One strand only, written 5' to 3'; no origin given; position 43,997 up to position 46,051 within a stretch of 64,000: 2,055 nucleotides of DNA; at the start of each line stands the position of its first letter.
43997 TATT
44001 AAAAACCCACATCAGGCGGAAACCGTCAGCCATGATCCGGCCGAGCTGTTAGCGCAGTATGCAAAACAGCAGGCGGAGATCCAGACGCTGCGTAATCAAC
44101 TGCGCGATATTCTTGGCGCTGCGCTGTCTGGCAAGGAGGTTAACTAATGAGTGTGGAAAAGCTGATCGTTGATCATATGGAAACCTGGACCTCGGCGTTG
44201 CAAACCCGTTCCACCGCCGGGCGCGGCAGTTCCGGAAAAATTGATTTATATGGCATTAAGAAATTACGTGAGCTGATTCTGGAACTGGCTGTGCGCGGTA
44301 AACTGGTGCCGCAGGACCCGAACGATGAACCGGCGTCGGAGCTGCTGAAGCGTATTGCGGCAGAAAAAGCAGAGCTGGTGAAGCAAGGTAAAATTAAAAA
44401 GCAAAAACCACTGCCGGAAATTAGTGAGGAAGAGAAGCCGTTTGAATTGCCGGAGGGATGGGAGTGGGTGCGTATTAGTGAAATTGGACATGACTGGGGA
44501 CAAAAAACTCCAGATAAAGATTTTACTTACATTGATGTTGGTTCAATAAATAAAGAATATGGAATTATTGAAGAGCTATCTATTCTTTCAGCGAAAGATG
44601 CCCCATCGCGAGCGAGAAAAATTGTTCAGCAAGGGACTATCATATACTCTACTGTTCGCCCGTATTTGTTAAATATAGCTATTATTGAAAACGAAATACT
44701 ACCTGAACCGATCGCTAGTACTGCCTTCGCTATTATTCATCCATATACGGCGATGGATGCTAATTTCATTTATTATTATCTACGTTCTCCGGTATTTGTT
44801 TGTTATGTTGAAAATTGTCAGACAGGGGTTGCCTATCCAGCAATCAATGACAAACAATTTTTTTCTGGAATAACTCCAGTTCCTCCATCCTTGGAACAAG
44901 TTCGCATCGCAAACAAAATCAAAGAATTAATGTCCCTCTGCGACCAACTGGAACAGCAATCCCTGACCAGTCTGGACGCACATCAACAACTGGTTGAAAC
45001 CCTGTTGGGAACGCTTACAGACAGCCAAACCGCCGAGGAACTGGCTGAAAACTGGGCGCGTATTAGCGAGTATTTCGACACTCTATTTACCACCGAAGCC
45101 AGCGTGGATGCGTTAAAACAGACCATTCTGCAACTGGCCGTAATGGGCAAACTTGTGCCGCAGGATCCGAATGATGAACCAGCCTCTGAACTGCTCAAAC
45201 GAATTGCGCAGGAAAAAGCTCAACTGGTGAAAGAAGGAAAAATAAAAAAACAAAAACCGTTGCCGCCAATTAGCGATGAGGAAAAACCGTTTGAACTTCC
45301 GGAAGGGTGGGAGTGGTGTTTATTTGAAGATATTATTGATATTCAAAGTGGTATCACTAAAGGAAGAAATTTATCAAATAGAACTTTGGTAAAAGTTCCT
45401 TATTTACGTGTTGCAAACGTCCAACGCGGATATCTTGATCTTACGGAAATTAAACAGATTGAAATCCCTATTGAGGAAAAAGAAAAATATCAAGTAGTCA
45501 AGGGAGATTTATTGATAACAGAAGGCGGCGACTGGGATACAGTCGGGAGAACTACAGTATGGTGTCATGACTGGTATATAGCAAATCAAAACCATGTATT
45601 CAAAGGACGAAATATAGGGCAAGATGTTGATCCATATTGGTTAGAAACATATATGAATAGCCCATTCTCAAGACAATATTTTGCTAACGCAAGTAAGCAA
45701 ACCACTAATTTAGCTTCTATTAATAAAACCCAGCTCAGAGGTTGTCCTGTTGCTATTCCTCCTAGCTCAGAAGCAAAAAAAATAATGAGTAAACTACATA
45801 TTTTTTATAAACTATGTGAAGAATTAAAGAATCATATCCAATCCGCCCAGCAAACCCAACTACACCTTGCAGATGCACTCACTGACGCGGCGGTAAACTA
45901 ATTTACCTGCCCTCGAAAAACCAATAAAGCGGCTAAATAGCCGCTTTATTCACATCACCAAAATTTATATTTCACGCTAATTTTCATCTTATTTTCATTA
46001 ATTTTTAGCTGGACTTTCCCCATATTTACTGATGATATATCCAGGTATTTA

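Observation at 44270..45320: About 190-bp direct repeats inside hsdS flanking AT-rich target-recognition domains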

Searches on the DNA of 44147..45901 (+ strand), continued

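Call 17: get_annotated_region(hit=H22, flank=1500)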
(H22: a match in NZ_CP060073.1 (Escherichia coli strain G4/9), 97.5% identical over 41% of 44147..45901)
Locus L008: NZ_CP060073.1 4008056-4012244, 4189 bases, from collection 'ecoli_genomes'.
description: Escherichia coli strain G4/9 chromosome, complete genome
organism: Escherichia coli strain G4/9 (NCBI taxid 562)
replicon: chromosome; assembly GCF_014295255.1
host: Homo sapiens; source: feces from healthy individual; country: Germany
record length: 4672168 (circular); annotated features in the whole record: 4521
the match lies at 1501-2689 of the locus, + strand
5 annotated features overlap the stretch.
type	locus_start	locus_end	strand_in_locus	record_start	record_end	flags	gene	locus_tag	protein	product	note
CDS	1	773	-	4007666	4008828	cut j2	-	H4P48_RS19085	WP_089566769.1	IS3-like element IS3 family transposase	programmed frameshift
CDS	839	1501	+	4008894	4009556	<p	-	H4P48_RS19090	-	N-6 DNA methylase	incomplete; partial in the middle of a contig; missing N-terminus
CDS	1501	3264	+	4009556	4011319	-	-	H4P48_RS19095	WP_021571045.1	restriction endonuclease subunit S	-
CDS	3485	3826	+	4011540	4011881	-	symE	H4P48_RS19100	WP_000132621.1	endoribonuclease SymE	-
CDS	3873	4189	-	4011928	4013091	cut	-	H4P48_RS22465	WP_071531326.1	GmrSD restriction endonuclease domain-containing protein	-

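Call 18: get_annotated_region(hit=H23, flank=1500)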
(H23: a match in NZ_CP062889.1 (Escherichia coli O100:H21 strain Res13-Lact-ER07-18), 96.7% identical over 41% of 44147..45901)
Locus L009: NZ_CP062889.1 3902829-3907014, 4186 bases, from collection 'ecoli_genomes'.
description: Escherichia coli O100:H21 strain Res13-Lact-ER07-18 chromosome, complete genome
organism: Escherichia coli O100:H21 strain Res13-Lact-ER07-18 (NCBI taxid 2778652)
replicon: chromosome; assembly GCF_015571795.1
host: Sus scrofa domesticus; source: feces; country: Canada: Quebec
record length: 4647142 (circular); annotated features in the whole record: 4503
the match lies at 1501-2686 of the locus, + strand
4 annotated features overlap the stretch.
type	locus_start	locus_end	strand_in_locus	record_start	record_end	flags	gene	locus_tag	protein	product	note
CDS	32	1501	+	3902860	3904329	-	-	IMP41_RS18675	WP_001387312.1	type I restriction-modification system subunit M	-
CDS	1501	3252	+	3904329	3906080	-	-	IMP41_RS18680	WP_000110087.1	restriction endonuclease subunit S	-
CDS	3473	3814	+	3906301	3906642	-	symE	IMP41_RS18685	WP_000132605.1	endoribonuclease SymE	-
CDS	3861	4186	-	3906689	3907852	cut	-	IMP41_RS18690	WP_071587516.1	GmrSD restriction endonuclease domain-containing protein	-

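Call 19: get_annotated_region(hit=H28, flank=1500)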
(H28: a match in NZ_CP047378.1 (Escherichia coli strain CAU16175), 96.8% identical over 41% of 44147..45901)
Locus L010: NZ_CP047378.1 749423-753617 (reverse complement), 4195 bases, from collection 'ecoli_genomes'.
description: Escherichia coli strain CAU16175 chromosome, complete genome
organism: Escherichia coli strain CAU16175 (NCBI taxid 562)
replicon: chromosome; assembly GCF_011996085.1
host: swine; source: -; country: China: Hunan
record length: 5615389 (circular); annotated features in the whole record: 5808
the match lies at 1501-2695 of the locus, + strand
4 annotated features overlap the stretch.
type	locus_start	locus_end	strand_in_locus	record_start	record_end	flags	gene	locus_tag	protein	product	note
CDS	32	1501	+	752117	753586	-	-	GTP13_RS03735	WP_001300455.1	N-6 DNA methylase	-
CDS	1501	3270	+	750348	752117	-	-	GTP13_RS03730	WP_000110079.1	restriction endonuclease subunit S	-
CDS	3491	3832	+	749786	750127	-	symE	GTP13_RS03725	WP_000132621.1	endoribonuclease SymE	-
CDS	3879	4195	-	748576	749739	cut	-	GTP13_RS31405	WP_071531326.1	GmrSD restriction endonuclease domain-containing protein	-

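Call 20: get_annotated_region(hit=H34, flank=1500)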
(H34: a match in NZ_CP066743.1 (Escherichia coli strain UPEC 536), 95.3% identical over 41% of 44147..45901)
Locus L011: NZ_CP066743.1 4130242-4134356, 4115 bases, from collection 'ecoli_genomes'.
description: Escherichia coli strain UPEC 536 chromosome, complete genome
organism: Escherichia coli strain UPEC 536 (NCBI taxid 562)
replicon: chromosome; assembly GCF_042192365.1
host: Homo sapiens; source: urine; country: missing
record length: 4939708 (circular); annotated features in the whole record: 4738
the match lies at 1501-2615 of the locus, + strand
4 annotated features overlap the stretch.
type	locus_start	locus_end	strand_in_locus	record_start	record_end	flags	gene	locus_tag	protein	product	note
CDS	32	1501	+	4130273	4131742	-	-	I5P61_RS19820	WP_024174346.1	N-6 DNA methylase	-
CDS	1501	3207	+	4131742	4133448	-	-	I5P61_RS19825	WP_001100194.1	restriction endonuclease subunit S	-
CDS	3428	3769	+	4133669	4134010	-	symE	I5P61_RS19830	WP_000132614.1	endoribonuclease SymE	-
CDS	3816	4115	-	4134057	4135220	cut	-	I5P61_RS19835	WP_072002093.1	DUF1524 domain-containing protein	-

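Call 21: get_annotated_region(hit=H35, flank=1500)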
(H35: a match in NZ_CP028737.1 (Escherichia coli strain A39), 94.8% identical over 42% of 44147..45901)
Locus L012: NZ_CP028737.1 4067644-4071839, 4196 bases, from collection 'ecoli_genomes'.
description: Escherichia coli strain A39 chromosome, complete genome
organism: Escherichia coli strain A39 (NCBI taxid 562)
replicon: chromosome; assembly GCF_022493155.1
host: Zyzomys argurus; source: feces; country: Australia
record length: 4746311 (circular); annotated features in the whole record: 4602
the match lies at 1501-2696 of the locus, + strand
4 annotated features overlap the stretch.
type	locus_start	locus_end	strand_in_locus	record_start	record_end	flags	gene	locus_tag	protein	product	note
CDS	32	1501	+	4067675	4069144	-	-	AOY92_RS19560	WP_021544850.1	type I restriction-modification system subunit M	-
CDS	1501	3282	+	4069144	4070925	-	-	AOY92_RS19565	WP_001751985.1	restriction endonuclease subunit S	-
CDS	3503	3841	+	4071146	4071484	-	symE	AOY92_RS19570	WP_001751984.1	endoribonuclease SymE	-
CDS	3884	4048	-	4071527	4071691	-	yjiS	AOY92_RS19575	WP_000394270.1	DUF1127 domain-containing protein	-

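Call 22: get_annotated_region(hit=H39, flank=1800)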
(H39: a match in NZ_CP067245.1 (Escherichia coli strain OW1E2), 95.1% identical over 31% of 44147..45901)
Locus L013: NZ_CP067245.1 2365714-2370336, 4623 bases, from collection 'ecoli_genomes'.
description: Escherichia coli strain OW1E2 chromosome, complete genome
organism: Escherichia coli strain OW1E2 (NCBI taxid 562)
replicon: chromosome; assembly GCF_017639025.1
host: -; source: surface water; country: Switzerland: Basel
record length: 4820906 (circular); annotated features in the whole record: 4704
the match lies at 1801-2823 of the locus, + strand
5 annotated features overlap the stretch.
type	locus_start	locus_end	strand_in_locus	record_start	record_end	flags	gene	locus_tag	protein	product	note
CDS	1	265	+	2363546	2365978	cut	hsdR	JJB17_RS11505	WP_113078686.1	EcoAI/FtnUII family type I restriction enzme subunit R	-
CDS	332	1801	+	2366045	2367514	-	-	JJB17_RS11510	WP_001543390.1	type I restriction-modification system subunit M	-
CDS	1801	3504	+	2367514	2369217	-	-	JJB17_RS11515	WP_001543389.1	restriction endonuclease subunit S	-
CDS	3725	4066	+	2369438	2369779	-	symE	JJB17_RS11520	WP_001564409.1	endoribonuclease SymE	-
CDS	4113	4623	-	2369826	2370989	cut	-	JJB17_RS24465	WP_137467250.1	GmrSD restriction endonuclease domain-containing protein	-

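Call 23: get_annotated_region(hit=H40, flank=2500)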
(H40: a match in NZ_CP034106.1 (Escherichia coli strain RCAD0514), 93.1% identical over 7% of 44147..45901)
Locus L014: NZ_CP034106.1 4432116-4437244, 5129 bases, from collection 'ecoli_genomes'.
description: Escherichia coli strain RCAD0514 chromosome, complete genome
organism: Escherichia coli strain RCAD0514 (NCBI taxid 562)
replicon: chromosome; assembly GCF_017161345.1
host: duck; source: -; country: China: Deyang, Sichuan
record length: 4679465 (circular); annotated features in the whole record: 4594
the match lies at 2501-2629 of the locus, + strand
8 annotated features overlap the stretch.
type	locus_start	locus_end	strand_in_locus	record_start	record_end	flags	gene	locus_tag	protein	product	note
CDS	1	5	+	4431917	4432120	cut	yjiX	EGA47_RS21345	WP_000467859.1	YbdD/YjiX family protein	-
CDS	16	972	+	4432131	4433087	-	yjiA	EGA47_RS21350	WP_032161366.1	GTPase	-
CDS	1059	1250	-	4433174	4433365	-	-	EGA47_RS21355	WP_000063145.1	antitoxin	-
CDS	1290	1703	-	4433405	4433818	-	-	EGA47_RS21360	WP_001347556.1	hypothetical protein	-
CDS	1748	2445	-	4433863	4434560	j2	-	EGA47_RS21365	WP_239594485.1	IS1-like element IS1A family transposase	programmed frameshift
CDS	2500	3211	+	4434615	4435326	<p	-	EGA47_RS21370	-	restriction endonuclease subunit S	frameshifted; incomplete; partial in the middle of a contig; missing N-terminus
CDS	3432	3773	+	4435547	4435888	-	symE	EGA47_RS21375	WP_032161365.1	endoribonuclease SymE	-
CDS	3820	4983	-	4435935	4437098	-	-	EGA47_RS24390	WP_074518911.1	GmrSD restriction endonuclease domain-containing protein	-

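Call 24: get_annotated_region(hit=H33, flank=1500)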
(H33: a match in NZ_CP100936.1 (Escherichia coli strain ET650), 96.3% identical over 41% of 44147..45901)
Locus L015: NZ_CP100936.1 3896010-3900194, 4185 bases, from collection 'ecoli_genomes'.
description: Escherichia coli strain ET650 chromosome, complete genome
organism: Escherichia coli strain ET650 (NCBI taxid 562)
replicon: chromosome; assembly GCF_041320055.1
host: Hoplobatrachus rugulosus; source: feces; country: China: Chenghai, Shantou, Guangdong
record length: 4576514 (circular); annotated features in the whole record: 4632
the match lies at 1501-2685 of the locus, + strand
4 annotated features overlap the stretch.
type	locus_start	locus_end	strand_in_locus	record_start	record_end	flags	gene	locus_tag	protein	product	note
CDS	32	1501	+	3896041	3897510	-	-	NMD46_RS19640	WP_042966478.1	type I restriction-modification system subunit M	-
CDS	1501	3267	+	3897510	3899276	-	-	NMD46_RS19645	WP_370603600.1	restriction endonuclease subunit S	-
CDS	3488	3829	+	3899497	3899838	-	symE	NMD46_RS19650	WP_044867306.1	endoribonuclease SymE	-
CDS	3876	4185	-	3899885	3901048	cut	-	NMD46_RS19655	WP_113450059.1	DUF1524 domain-containing protein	-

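Call 25: get_annotated_region(hit=H38, flank=1500)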
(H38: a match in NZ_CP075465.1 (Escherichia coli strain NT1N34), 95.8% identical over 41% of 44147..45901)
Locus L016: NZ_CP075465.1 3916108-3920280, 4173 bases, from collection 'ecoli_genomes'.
description: Escherichia coli strain NT1N34 chromosome, complete genome
organism: Escherichia coli strain NT1N34 (NCBI taxid 562)
replicon: chromosome; assembly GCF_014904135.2
host: pig; source: pig farm; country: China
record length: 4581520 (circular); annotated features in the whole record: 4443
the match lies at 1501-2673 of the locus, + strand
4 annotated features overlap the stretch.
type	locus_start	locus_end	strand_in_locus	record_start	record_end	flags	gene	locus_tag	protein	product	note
CDS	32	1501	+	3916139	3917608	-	-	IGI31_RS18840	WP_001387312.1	type I restriction-modification system subunit M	-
CDS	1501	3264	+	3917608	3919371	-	-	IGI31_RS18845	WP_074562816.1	restriction endonuclease subunit S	-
CDS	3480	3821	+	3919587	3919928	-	symE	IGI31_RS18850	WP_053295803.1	endoribonuclease SymE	-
CDS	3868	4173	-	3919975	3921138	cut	-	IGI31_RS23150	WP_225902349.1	GmrSD restriction endonuclease domain-containing protein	-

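Call 58: get_annotated_region(hit=H45, flank=7500)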
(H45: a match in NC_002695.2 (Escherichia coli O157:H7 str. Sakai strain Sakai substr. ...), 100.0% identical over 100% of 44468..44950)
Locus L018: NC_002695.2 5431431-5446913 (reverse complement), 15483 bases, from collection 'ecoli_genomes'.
description: Escherichia coli O157:H7 str. Sakai DNA, complete genome
organism: Escherichia coli O157:H7 str. Sakai strain Sakai substr. RIMD 0509952 (NCBI taxid 386585)
replicon: genomic; assembly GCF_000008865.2
host: Homo sapiens; source: Human intestinal microflora; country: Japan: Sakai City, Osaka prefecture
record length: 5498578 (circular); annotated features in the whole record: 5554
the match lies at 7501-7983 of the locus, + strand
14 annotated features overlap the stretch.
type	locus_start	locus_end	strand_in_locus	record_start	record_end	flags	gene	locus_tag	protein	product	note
CDS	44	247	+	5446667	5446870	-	yjiX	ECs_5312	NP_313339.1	hypothetical protein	-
CDS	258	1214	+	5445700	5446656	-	yjiA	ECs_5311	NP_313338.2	GTP-binding protein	-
CDS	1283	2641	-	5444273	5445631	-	-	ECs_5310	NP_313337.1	hypothetical protein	-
CDS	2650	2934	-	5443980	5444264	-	-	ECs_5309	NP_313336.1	hypothetical protein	-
CDS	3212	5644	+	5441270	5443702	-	hsdR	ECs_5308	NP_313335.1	type I restriction-modification enzyme R subunit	-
CDS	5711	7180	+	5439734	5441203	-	hsdM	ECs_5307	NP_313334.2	DNA methyltransferase M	-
CDS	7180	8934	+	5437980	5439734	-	hsdS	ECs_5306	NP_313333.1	restriction-modification system protein HsdS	-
CDS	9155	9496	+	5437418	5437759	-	symE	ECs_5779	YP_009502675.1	toxic peptide regulated by antisense sRNA symR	-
CDS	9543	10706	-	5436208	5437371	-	-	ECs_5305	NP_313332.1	hypothetical protein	-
CDS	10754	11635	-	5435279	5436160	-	-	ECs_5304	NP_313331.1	hypothetical protein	-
CDS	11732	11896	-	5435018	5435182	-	yjiS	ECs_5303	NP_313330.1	hypothetical protein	-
CDS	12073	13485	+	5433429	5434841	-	yjiR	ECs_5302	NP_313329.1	transcriptional regulator/aminotransferase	-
CDS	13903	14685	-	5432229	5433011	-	yjiP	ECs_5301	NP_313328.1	hypothetical protein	-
CDS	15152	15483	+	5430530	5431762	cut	mdtM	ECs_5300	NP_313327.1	multidrug efflux system protein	-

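Call 66: search_dna_similar(query=L013:2790-3504:+, collection=ecoli_genomes, mode=near, max_rows=12, rows=spread)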
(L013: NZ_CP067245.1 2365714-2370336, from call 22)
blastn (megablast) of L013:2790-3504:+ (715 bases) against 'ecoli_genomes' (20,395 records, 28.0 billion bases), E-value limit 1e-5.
Records with a match: 2; places in all: 2; records where one place covers at least 80% of the query: 2.
Genomes with a match: 2 of 5426; with a place that covers at least 80% of the query: 2. Places per genome that has any: lowest 1, median 1, highest 1. On chromosomes: 2 places; on plasmids: 0.
Best place of each record, by identity: >=99% 2.
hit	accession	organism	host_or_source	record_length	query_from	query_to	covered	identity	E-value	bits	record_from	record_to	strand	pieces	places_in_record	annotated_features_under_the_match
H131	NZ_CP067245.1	Escherichia coli strain OW1E2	surface water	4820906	1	715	100%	100.0%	0e+0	1321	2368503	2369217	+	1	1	restriction endonuclease subunit S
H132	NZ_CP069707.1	Escherichia coli strain E41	pig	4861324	1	715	100%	100.0%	0e+0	1321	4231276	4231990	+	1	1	restriction endonuclease subunit S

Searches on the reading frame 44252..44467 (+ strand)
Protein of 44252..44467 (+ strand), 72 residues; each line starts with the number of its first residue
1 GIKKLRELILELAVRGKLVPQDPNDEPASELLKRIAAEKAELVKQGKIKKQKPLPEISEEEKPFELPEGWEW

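Call 68: search_protein_representatives(protein=window:44252-44467:+)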
Query: 72 residues. Proteins with E-value up to 0.001 (for the whole library): 16485; up to 1e-10: 7255; up to 1e-30: 1171. The best 150 are listed.
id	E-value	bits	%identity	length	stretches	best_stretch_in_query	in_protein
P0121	8.8e-69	241.6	91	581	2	1-72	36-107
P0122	8.3e-68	238.5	89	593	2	1-72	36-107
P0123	1.3e-64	228.3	86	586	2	1-72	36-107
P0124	1.6e-64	228.0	86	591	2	1-72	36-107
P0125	2.5e-63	224.3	86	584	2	1-71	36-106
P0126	6.5e-63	223.0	85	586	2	1-72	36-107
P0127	5.1e-62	220.1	81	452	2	1-72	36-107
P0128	6.8e-61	216.6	83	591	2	1-72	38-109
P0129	2.5e-60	214.8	83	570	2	1-72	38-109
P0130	3.8e-60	214.2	83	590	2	1-71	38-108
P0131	2.6e-58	208.4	78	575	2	1-72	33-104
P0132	4.4e-58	207.7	80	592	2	1-71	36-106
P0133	1.6e-57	205.9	80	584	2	1-72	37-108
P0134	1.9e-57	205.7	80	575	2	1-72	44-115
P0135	4.6e-57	204.4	77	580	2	1-72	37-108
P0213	2.7e-50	183.0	73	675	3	1-72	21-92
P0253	1.0e-48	178.0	74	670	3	1-72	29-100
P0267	4.4e-48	176.0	71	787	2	1-72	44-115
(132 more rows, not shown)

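Call 71: search_protein_families(library=pfam, proteins=[P0213, P0253, P0267], max_evalue=0.001)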
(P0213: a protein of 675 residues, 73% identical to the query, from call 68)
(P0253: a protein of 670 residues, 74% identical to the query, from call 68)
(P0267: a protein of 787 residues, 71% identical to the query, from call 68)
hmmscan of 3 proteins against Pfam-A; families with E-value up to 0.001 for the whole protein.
P0213 (675 aa): 2 families
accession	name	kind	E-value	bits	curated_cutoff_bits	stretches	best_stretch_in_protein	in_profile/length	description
PF01420.25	Methylase_S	-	3.2e-35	122.3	22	2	87-261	1-164/168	Type I restriction modification DNA specificity domain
PF01541.30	GIY-YIG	-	2.7e-14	53.7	22.6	1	361-431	1-74/78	GIY-YIG catalytic domain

P0253 (670 aa): 2 families
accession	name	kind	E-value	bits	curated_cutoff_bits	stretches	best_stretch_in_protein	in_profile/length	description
PF01420.25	Methylase_S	-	3e-23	83.3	22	2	474-646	1-158/168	Type I restriction modification DNA specificity domain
PF01541.30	GIY-YIG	-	1.8e-12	47.8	22.6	1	347-414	2-72/78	GIY-YIG catalytic domain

P0267 (787 aa): 1 family
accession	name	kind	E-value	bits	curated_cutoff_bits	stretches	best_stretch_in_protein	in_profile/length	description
PF01420.25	Methylase_S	-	3e-23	83.3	22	2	110-274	1-166/168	Type I restriction modification DNA specificity domain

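Call 73: find_encoding_contigs(protein=P0213, flank=5000, max_places=3)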
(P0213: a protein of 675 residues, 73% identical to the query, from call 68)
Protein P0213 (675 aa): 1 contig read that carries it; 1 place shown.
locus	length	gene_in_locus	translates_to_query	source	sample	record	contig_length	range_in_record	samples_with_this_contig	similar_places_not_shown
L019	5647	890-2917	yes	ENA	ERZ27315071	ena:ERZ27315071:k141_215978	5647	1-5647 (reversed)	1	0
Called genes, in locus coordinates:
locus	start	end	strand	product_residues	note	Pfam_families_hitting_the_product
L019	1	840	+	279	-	?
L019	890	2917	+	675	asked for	PF01420:Methylase_S, PF01541:GIY-YIG, PF01420:Methylase_S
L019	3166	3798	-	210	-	PF18737:HEPN_MAE_28990, PF18735:HEPN_RiboL-PSP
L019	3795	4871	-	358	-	PF03235:GmrSD_N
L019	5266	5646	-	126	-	?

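Call 74: find_encoding_contigs(protein=P0253, flank=5000, max_places=3)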
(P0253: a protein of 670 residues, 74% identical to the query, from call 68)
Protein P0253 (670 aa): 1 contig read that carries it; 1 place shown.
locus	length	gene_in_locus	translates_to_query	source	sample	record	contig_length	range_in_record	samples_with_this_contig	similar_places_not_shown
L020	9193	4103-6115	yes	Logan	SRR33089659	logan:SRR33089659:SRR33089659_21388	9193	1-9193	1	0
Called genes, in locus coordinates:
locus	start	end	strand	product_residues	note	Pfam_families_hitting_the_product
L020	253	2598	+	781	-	PF04313:HSDR_N (faint), PF04851:ResIII, PF00270:DEAD, PF18766:SWI2_SNF2, PF08463:EcoEI_R_C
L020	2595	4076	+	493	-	PF12161:HsdM_N, PF02384:N6_Mtase, PF01170:UPF0020 (weak), PF07669:Eco57I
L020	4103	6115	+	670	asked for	PF01420:Methylase_S, PF01541:GIY-YIG, PF01420:Methylase_S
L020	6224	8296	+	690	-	PF00270:DEAD, PF04851:ResIII, PF00271:Helicase_C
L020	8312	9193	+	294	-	?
